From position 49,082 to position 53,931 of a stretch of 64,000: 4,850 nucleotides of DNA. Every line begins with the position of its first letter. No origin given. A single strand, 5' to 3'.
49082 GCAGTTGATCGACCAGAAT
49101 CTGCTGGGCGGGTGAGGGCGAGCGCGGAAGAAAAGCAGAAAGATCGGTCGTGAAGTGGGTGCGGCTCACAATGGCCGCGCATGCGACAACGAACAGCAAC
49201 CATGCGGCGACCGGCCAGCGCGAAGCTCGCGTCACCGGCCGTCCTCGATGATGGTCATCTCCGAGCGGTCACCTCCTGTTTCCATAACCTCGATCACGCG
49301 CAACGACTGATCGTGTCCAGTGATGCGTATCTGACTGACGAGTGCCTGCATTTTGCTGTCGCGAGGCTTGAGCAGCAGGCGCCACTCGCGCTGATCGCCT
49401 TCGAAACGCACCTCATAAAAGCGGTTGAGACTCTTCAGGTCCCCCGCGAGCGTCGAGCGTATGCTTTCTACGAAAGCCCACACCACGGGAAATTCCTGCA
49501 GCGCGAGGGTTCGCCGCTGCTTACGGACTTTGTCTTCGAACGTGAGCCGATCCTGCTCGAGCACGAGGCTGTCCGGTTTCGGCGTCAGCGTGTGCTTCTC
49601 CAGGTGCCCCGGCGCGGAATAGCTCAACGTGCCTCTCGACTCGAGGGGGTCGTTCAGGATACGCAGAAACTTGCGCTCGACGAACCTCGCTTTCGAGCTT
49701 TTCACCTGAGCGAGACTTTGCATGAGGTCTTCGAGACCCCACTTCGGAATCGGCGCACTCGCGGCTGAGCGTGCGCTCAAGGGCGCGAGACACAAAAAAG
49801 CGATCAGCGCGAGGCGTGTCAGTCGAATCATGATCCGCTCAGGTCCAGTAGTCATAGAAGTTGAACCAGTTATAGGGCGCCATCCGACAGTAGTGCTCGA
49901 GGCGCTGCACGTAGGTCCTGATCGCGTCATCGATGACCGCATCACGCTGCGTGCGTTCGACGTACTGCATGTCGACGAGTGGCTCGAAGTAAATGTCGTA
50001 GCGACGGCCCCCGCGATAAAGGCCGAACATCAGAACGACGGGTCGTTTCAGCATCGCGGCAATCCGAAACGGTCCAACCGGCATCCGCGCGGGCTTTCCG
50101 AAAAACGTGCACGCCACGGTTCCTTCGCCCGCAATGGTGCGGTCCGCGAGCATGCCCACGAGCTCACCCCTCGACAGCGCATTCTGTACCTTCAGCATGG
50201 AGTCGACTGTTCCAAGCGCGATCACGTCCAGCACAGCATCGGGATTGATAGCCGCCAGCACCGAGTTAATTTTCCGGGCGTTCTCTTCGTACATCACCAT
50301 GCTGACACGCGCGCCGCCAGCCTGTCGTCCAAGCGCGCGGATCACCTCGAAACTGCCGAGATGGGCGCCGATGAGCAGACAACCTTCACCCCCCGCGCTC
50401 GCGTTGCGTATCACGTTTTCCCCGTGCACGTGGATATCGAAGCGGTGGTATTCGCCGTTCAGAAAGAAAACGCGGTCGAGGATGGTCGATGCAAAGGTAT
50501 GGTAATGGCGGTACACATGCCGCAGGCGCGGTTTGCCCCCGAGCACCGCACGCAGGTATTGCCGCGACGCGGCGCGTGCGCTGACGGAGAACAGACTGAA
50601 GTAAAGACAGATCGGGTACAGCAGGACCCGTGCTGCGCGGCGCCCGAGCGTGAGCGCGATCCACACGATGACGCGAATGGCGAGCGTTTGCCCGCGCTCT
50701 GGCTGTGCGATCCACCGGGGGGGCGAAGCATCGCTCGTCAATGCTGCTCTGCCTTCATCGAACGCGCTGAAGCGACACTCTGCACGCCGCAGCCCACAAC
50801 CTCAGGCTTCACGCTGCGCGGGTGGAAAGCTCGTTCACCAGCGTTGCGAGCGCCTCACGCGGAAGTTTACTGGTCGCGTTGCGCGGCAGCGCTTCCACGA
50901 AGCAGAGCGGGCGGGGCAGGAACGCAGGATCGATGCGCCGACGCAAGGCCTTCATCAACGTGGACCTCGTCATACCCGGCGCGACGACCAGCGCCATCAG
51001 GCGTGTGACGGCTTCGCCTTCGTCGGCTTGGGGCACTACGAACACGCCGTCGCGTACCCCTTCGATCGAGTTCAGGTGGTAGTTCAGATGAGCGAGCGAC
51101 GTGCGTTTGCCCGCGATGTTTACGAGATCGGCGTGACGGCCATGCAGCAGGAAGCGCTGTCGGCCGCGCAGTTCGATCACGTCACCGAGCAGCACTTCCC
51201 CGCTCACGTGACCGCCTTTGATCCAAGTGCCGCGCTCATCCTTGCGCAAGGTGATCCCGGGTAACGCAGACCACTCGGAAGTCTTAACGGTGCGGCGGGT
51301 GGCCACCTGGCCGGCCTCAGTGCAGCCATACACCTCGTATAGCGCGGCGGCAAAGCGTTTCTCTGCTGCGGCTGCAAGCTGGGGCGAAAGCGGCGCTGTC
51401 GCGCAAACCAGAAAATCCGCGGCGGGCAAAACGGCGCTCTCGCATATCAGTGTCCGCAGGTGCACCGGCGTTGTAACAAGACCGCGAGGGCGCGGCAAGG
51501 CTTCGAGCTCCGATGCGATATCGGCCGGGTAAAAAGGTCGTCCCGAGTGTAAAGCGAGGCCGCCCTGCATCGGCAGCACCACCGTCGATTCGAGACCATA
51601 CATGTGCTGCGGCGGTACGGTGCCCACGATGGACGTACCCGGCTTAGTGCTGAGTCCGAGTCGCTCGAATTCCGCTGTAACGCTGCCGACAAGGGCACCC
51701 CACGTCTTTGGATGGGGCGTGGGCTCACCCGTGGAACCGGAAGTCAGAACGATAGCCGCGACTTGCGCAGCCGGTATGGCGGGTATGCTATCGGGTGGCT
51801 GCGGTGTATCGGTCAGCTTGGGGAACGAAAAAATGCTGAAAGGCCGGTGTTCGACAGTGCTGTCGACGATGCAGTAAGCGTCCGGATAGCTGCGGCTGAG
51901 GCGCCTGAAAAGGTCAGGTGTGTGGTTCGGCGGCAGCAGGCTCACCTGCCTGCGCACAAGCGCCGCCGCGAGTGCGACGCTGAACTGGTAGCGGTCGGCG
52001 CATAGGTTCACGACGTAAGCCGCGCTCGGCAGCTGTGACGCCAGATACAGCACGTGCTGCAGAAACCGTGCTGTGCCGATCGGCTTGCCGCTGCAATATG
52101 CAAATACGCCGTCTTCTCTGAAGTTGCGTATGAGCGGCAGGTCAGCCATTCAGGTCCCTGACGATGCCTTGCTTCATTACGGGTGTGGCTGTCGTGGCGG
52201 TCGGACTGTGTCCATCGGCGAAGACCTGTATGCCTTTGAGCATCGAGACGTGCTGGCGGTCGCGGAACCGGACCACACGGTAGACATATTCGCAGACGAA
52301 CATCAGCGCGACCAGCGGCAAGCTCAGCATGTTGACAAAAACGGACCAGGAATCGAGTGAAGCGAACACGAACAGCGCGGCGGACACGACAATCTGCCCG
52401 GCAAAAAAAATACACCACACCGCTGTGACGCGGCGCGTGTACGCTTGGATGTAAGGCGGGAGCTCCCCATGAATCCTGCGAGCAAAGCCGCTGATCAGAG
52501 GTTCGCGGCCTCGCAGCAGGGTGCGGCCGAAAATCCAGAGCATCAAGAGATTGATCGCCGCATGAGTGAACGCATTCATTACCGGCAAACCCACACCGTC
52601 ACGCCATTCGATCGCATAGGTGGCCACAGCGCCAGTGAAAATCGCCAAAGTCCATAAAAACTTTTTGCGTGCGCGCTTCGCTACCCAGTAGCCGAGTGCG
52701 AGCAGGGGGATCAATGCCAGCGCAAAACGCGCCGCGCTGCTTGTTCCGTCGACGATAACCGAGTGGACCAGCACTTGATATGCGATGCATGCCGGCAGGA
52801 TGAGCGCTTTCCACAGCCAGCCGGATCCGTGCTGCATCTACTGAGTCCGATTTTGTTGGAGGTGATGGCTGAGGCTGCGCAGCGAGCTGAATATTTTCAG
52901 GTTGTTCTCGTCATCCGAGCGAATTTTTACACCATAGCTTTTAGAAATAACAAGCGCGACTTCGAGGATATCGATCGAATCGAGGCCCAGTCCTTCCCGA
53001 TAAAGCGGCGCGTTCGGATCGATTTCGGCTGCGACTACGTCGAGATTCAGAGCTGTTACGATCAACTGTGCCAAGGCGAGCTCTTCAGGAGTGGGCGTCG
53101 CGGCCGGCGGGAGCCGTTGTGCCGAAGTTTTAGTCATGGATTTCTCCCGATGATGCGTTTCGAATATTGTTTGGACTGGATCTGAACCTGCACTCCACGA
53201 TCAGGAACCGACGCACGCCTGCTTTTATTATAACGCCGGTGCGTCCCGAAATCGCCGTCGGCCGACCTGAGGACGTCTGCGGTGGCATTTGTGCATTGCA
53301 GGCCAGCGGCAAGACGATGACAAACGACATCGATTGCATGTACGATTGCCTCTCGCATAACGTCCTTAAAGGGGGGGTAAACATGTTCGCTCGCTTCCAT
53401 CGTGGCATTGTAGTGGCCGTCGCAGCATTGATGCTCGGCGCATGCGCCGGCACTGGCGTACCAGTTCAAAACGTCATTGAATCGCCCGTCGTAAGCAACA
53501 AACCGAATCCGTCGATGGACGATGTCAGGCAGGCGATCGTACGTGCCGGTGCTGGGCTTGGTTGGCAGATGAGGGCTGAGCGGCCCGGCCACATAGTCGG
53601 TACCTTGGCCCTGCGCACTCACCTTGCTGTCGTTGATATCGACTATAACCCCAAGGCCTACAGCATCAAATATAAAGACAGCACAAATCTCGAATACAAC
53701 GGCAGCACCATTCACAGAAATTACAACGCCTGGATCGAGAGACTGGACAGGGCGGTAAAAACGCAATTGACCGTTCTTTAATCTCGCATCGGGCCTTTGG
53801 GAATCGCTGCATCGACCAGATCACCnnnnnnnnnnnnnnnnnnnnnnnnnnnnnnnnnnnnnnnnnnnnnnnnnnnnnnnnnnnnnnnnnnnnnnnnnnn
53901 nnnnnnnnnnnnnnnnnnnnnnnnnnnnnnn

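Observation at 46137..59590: Aryl-polyene/xanthomonadin-like type II KS-ACP lipid cluster with export machinery and a halogenase, but no dehydratase, second ACP or aryl-starter enzyme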

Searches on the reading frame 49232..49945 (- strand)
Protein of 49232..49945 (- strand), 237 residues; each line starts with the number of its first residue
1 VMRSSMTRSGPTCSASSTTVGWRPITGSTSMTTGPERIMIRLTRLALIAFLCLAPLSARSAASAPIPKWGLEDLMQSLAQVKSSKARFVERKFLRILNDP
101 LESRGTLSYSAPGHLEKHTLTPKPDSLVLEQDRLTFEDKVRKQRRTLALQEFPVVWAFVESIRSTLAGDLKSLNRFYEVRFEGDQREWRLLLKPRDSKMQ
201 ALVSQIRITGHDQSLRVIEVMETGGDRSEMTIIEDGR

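Call 4: search_protein_families(library=pfam, proteins=[window:49232-49945:-], max_evalue=0.01)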
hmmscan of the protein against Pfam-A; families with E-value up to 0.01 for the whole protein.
window:49232-49945:- (237 aa): 2 families
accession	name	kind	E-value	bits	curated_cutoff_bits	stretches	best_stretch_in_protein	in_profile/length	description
PF19574.5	LolA_3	-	3e-18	66.3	23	1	72-227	10-164/192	Outer membrane lipoprotein carrier protein LolA-like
PF03548.22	LolA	-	4.4e-07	30.2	23.6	1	80-232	2-148/165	Outer membrane lipoprotein carrier protein LolA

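Call 6: search_protein_families(library=ncbifam, proteins=[window:49232-49945:-], max_evalue=0.01)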
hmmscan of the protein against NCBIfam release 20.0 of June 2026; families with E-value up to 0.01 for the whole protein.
window:49232-49945:- (237 aa): 2 families
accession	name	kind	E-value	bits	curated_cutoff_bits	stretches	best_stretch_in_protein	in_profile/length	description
NF053544.1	LolA2_flexi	equivalog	5.2e-16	58.6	125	1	71-231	32-191/208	flexirubin biosynthesis/transport protein LolA2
TIGR00547.2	lolA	equivalog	1.4e-07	31.1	112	1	51-231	7-174/202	outer membrane lipoprotein periplasmic chaperone LolA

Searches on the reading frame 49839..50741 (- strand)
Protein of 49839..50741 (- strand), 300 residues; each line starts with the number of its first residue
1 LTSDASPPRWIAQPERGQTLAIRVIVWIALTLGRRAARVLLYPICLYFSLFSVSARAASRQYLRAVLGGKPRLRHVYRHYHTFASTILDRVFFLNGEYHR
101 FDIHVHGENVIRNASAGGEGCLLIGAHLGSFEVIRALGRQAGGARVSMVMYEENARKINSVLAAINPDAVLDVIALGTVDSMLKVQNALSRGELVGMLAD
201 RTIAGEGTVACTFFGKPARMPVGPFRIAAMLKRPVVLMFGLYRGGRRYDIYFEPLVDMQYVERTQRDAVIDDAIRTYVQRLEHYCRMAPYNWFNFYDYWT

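Call 4: search_protein_families(library=pfam, proteins=[window:49839-50741:-], max_evalue=0.01)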
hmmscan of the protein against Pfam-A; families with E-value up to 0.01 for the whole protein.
window:49839-50741:- (300 aa): 1 family
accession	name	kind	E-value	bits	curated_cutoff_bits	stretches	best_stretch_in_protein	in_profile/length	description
PF03279.18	Lip_A_acyltrans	-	5.8e-15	55.7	22.3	1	23-299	20-293/295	Bacterial lipid A biosynthesis acyltransferase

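Call 6: search_protein_families(library=ncbifam, proteins=[window:49839-50741:-], max_evalue=0.01)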
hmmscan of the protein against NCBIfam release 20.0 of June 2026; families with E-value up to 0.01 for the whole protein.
window:49839-50741:- (300 aa): 10 families
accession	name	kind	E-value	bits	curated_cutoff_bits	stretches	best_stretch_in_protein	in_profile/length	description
NF006487.0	PRK08905.1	equivalog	3.3e-14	52.6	281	1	99-281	82-262/290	lysophospholipid acyltransferase family protein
NF005919.0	PRK07920.1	equivalog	2.9e-12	46.3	209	1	99-299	99-293/311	phosphatidylinositol mannoside acyltransferase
NF005120.0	PRK06553.1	equivalog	4.6e-11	42.6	273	1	88-299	100-306/308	lipid A biosynthesis lauroyl acyltransferase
NF006270.0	PRK08419.1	equivalog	7.6e-10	38.6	248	1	76-297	68-286/298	lipid A biosynthesis lauroyl acyltransferase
NF004190.0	PRK05645.1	equivalog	3.8e-05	22.9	377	1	104-278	97-270/295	lysophospholipid acyltransferase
NF005952.0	PRK08025.1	equivalog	0.00026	20.2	517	1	101-274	106-276/306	kdo(2)-lipid IV(A) palmitoleoyltransferase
NF006437.0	PRK08733.1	equivalog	0.00027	20.2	540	1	98-279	105-281/306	LpxL/LpxP family Kdo(2)-lipid IV(A) lauroyl/palmitoleoyl acyltransferase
TIGR02207.1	lipid_A_htrB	subfamily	0.00057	19.3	297.8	1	103-278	104-277/303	LpxL/LpxP family Kdo(2)-lipid IV(A) lauroyl/palmitoleoyl acyltransferase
NF006438.0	PRK08734.1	equivalog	0.0018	17.4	363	1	104-218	98-209/305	lauroyl acyltransferase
NF005150.0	PRK06628.1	equivalog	0.0026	17.2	350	1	106-299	103-288/290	lipid A biosynthesis lauroyl acyltransferase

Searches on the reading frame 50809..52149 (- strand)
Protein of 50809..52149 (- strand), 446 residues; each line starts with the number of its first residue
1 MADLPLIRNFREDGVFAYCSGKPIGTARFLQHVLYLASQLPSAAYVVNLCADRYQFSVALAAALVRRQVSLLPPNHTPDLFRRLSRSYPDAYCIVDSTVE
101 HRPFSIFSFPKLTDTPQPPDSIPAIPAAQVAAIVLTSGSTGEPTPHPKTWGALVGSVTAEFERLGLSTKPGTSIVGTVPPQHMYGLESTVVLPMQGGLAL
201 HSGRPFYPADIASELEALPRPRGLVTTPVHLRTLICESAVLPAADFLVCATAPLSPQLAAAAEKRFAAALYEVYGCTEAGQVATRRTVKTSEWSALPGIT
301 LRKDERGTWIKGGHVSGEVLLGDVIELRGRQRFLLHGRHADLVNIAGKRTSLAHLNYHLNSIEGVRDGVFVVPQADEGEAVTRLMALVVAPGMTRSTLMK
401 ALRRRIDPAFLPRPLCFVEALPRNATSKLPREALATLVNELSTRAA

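Call 4: search_protein_families(library=pfam, proteins=[window:50809-52149:-], max_evalue=0.01)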
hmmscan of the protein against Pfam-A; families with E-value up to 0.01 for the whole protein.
window:50809-52149:- (446 aa): 2 families
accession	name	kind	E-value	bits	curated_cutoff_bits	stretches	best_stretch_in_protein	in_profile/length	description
PF00501.34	AMP-binding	-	1.3e-16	60.8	29.9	1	118-285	152-330/384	AMP-binding enzyme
PF13193.12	AMP-binding_C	-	4.3e-05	24.8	24.5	1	369-428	15-76/76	AMP-binding enzyme C-terminal domain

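Call 6: search_protein_families(library=ncbifam, proteins=[window:50809-52149:-], max_evalue=0.01)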
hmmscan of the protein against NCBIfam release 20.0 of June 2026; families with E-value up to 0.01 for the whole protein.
window:50809-52149:- (446 aa): 57 families (the best 25 are shown)
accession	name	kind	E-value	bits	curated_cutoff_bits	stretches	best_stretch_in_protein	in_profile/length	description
TIGR02372.1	4_coum_CoA_lig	equivalog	6.2e-31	107.4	334.7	1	131-429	98-385/386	4-coumarate--CoA ligase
NF004837.0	PRK06187.1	subfamily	1.4e-16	59.8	476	2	106-291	148-335/531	long-chain-fatty-acid--CoA ligase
NF004511.1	PRK05852.1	equivalog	2.6e-15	56.1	650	2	317-436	382-502/505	FadD7 family fatty acid--CoA ligase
NF005702.0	PRK07514.1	subfamily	4.1e-12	45.2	558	1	321-435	382-497/506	malonyl-CoA synthase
NF005877.1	PRK07824.1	equivalog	4.4e-10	39.2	345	1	129-436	43-360/362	o-succinylbenzoate--CoA ligase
NF053567.1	HBDA_AROS1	equivalog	1.4e-09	36.9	1000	1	318-437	395-518/523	3-hydroxybenzoate--CoA ligase HbdA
TIGR01923.1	menE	equivalog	1.9e-09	36.9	330.15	1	59-289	41-271/442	o-succinylbenzoate--CoA ligase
TIGR03098.1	ligase_PEP_1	hypoth_equivalog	2.2e-09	36.4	592.35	1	333-435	412-515/517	acyl-CoA ligase (AMP-forming), exosortase A system-associated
NF009922.0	PRK13383.1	equivalog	3e-09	36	987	2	127-285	177-339/528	acyl-CoA synthetase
NF005850.0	PRK07768.1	subfamily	4.9e-09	35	572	2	121-202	145-225/545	long-chain-fatty-acid--CoA ligase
NF038078.1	NRPS_MxcG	equivalog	7.9e-09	33.3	2300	1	322-438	844-960/1442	myxochelin non-ribosomal peptide synthetase MxcG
NF009071.0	PRK12406.1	subfamily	1.8e-08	33.3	701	1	319-433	382-497/510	acyl-CoA synthetase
NF006386.0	PRK08633.1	equivalog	2.3e-08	32.2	1221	1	127-284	781-940/1147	acyl-[ACP]--phospholipid O-acyltransferase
NF009921.1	PRK13382.1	exception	3.7e-08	32.6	850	1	129-285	191-349/529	acyl-CoA ligase FadD12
NF005858.0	PRK07787.1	subfamily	7.7e-08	31.2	575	1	335-435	369-469/471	acyl-CoA synthetase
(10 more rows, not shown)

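Call 27: find_related_loci(query=window:50809-52149:-, collection=metagenome_contigs, flank=10000)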
Query window:50809-52149:- (446 aa) in metagenome_contigs; peptide patterns used: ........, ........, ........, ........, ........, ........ (x = any residue, [..] = any of these).
600 stretches matched a pattern (row limit reached: there are more); 448 encode a relative of the query (tblastn E <= 1e-3); the best 80 are kept; 80 distinct loci.
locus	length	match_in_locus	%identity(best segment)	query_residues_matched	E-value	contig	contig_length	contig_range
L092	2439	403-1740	79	1-446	0e+0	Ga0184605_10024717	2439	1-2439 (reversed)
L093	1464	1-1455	64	1-444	0e+0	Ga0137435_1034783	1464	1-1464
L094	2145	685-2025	64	1-445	0e+0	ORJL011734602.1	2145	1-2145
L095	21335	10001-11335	63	1-446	0e+0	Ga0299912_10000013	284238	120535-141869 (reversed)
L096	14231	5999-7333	64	1-446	0e+0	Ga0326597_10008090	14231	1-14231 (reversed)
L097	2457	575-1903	66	1-444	0e+0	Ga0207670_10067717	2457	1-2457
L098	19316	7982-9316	65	1-446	0e+0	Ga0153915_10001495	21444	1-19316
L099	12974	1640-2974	65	1-446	5e-180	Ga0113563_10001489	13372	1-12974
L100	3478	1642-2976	61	1-446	0e+0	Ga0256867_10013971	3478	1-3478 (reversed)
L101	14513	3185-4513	60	1-444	2e-177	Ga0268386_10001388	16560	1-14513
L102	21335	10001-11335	64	1-446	3e-177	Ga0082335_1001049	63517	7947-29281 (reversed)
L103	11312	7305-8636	60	1-445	7e-177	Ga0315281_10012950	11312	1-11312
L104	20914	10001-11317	64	1-440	2e-174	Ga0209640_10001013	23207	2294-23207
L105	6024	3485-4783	63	1-437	4e-176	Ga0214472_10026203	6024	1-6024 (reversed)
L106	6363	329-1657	62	1-444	2e-174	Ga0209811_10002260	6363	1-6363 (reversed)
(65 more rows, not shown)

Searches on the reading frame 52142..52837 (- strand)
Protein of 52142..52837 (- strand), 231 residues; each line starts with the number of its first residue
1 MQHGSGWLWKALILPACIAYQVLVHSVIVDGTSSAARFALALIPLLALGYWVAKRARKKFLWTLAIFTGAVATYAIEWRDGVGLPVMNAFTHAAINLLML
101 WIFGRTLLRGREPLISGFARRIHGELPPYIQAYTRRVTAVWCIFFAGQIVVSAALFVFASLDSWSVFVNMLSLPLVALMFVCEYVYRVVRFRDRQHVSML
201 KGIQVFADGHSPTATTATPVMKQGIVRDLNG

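Call 4: search_protein_families(library=pfam, proteins=[window:52142-52837:-], max_evalue=0.01)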
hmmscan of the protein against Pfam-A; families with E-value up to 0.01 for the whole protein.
window:52142-52837:- (231 aa): 0 families

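Call 6: search_protein_families(library=ncbifam, proteins=[window:52142-52837:-], max_evalue=0.01)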
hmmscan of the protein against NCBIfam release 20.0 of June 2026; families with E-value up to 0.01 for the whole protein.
window:52142-52837:- (231 aa): 1 family
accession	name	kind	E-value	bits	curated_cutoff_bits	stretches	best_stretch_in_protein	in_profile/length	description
TIGR00360.1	ComEC_N-term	subfamily_domain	0.0093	16.3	36.5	0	138-181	125-169/171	ComEC/Rec2-related protein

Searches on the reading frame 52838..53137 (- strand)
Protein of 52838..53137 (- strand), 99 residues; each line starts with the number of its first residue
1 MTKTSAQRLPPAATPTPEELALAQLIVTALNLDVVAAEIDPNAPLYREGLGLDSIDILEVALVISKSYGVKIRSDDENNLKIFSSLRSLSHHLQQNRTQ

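Call 4: search_protein_families(library=pfam, proteins=[window:52838-53137:-], max_evalue=0.01)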
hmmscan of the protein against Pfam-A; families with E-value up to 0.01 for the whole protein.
window:52838-53137:- (99 aa): 1 family
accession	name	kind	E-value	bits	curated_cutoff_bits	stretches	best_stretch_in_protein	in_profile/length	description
PF00550.31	PP-binding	-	1.3e-07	32.1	20.8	1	22-92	3-66/67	Phosphopantetheine attachment site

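Call 6: search_protein_families(library=ncbifam, proteins=[window:52838-53137:-], max_evalue=0.01)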
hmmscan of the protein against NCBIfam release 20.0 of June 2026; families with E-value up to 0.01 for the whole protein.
window:52838-53137:- (99 aa): 13 families
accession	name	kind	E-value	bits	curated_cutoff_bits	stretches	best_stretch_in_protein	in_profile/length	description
NF006617.0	PRK09184.1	subfamily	8.7e-36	121.9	70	1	16-99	12-96/96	phosphopantetheine-binding protein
NF058660.1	cispen_ACP_AmcB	equivalog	9.3e-08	32.1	80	1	21-95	5-77/80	cispentacin biosynthesis acyl carrier protein AmcB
NF005480.0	PRK07081.1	equivalog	3.4e-05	23.7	72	1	24-95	7-75/83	acyl carrier protein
NF003757.0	PRK05350.1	equivalog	3.5e-05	23.9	65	1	31-76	18-62/83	acyl carrier protein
NF002148.0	PRK00982.1-2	subfamily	4.8e-05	23.1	71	1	26-81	13-65/79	acyl carrier protein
NF002150.0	PRK00982.1-4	subfamily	5.4e-05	23.4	66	1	31-82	17-67/80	acyl carrier protein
TIGR00517.1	acyl_carrier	equivalog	0.00015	21.6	70.45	1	31-80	15-63/77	acyl carrier protein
NF002151.0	PRK00982.1-5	equivalog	0.00089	19.3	92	1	31-81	15-64/78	acyl carrier protein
NF005079.0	PRK06508.1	equivalog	0.001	19.4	83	1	33-73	17-56/93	acyl carrier protein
NF002147.0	PRK00982.1-1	equivalog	0.001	18.9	84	1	46-83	33-70/83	acyl carrier protein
NF002149.0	PRK00982.1-3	equivalog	0.0017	18.3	106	1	30-79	14-62/78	acyl carrier protein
NF040636.1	AcpM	exception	0.0036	17.3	146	1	46-85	31-70/93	meromycolate extension acyl carrier protein AcpM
NF005798.0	PRK07639.1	equivalog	0.0048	17.3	100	1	26-96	14-81/91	petrobactin biosynthesis protein AsbD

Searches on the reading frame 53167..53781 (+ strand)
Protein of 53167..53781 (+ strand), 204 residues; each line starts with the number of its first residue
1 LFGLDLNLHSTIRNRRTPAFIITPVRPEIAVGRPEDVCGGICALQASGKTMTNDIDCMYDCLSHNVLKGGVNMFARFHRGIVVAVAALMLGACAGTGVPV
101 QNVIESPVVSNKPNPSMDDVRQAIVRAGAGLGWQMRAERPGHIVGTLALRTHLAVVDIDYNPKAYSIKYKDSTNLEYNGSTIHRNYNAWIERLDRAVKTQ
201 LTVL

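Call 5: search_protein_families(library=pfam, proteins=[window:53167-53781:+], max_evalue=0.01)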
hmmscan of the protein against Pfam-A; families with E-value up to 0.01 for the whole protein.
window:53167-53781:+ (204 aa): 0 families

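Call 7: search_protein_families(library=ncbifam, proteins=[window:53167-53781:+], max_evalue=0.01)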
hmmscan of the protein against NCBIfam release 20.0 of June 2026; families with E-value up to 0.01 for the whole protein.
window:53167-53781:+ (204 aa): 0 families
